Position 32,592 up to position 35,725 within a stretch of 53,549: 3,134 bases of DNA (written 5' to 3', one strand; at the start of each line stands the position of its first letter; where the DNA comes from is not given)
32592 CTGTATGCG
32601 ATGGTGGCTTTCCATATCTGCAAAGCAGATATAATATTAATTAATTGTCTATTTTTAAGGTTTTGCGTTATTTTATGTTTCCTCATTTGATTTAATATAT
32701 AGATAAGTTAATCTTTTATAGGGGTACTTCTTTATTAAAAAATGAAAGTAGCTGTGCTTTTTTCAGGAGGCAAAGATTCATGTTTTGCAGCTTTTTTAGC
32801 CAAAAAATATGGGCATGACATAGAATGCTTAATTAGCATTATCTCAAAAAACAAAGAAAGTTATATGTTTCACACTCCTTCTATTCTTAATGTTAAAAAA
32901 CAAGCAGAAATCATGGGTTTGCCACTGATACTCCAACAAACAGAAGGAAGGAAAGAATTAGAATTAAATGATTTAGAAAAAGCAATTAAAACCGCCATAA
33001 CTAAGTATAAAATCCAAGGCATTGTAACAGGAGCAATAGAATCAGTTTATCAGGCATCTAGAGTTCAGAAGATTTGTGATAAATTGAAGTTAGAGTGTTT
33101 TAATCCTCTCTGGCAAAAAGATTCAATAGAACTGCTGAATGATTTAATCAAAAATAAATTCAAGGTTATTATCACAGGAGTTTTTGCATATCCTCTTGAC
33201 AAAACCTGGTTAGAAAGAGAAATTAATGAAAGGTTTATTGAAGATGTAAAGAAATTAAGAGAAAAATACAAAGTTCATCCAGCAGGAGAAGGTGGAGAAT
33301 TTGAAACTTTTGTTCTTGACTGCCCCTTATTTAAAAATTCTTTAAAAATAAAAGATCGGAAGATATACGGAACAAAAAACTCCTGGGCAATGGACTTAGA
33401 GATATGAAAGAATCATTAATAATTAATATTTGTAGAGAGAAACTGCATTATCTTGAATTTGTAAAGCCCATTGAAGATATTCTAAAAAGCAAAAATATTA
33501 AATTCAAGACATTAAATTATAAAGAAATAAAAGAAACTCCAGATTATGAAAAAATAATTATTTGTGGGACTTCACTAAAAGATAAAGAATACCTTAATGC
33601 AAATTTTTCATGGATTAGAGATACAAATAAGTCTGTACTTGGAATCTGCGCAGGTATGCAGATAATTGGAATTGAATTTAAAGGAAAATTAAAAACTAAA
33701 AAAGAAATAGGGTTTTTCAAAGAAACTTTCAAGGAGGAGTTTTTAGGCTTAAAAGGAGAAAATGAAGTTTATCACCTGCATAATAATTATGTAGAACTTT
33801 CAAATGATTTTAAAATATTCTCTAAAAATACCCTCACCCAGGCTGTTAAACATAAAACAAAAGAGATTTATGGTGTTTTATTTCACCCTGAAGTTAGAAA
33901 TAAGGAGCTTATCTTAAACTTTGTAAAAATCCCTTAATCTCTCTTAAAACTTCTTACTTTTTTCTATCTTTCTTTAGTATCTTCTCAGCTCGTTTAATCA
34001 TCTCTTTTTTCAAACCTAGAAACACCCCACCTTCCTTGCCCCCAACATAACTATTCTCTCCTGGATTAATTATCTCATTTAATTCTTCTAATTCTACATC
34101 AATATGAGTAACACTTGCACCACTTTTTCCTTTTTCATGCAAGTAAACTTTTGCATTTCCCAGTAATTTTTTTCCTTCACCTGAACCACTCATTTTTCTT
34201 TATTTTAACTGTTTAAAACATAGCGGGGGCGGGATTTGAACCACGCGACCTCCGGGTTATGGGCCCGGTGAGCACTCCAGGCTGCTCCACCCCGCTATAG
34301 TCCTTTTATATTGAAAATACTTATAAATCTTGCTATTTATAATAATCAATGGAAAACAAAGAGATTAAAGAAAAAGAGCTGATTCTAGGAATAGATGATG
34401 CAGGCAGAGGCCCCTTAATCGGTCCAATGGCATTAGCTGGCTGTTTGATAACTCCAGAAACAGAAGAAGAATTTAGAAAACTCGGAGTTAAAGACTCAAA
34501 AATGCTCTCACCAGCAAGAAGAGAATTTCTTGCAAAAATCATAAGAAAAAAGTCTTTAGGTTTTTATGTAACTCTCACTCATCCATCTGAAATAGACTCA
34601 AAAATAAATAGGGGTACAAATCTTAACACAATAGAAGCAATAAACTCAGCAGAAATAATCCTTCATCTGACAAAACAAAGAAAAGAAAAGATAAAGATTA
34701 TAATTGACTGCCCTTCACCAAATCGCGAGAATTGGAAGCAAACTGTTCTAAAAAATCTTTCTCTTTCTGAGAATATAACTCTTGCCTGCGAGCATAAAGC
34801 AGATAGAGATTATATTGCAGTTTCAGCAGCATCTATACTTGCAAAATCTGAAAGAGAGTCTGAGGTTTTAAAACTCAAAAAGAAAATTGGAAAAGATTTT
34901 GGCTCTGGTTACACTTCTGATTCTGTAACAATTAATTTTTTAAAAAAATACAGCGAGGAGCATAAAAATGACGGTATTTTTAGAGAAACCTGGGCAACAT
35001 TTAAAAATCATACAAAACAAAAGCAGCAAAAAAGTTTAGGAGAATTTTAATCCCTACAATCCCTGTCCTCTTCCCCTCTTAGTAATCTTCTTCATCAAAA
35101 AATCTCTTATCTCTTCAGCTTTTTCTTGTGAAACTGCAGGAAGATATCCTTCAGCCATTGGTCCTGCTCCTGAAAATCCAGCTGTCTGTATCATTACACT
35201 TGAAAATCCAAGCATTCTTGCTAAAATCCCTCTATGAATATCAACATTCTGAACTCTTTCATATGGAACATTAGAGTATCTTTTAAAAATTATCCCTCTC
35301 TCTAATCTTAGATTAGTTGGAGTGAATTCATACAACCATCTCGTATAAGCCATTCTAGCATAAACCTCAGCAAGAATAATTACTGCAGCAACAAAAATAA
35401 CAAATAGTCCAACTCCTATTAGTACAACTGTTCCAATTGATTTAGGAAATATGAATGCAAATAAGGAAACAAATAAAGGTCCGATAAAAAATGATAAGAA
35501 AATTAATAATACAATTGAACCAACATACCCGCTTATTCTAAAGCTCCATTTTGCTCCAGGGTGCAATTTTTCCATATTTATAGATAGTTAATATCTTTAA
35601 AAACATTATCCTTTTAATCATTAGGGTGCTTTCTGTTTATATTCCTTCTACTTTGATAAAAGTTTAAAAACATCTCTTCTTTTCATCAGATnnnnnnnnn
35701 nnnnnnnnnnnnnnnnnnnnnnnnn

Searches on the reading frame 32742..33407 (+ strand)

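Call 77: search_protein_families(library=pfam, proteins=[window:32742-33407:+], max_evalue=0.0001)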
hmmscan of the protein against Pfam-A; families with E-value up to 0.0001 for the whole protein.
window:32742-33407:+ (221 aa): 2 families
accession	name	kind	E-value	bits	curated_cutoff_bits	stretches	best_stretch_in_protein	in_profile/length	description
PF01902.24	Diphthami_syn_2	-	2.7e-67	226.9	23.2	1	1-220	1-215/219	Diphthamide synthase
PF24167.1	DUF7411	-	2e-07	31.2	28.7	1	1-135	1-123/194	Family of unknown function (DUF7411)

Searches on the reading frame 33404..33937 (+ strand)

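Call 77: search_protein_families(library=pfam, proteins=[window:33404-33937:+], max_evalue=0.0001)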
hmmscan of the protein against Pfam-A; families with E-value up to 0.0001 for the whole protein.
window:33404-33937:+ (177 aa): 1 family
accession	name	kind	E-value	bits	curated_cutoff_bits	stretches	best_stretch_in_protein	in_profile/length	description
PF00117.34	GATase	-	1.2e-17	64.7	22.8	1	18-168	8-177/190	Glutamine amidotransferase class-I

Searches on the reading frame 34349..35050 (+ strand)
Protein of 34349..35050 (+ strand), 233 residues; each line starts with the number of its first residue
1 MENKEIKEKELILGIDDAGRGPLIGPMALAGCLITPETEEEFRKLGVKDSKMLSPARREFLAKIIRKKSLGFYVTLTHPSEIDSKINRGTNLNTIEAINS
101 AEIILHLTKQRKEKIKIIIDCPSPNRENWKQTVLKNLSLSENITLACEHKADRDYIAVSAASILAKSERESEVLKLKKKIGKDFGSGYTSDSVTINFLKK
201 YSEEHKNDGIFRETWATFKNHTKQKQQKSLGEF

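Call 77: search_protein_families(library=pfam, proteins=[window:34349-35050:+], max_evalue=0.0001)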
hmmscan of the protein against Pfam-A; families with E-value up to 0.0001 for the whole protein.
window:34349-35050:+ (233 aa): 1 family
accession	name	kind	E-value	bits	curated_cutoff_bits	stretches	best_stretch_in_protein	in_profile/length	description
PF01351.25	RNase_HII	-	1.3e-44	152.9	25.8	1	13-217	1-198/199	Ribonuclease HII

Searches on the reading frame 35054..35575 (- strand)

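Call 77: search_protein_families(library=pfam, proteins=[window:35054-35575:-], max_evalue=0.0001)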
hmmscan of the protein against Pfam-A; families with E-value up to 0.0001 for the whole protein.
window:35054-35575:- (173 aa): 1 family
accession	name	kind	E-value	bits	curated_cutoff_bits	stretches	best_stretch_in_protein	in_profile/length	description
PF03703.20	bPH_2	-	7.4e-17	61.8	22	1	77-160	1-78/78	Bacterial PH domain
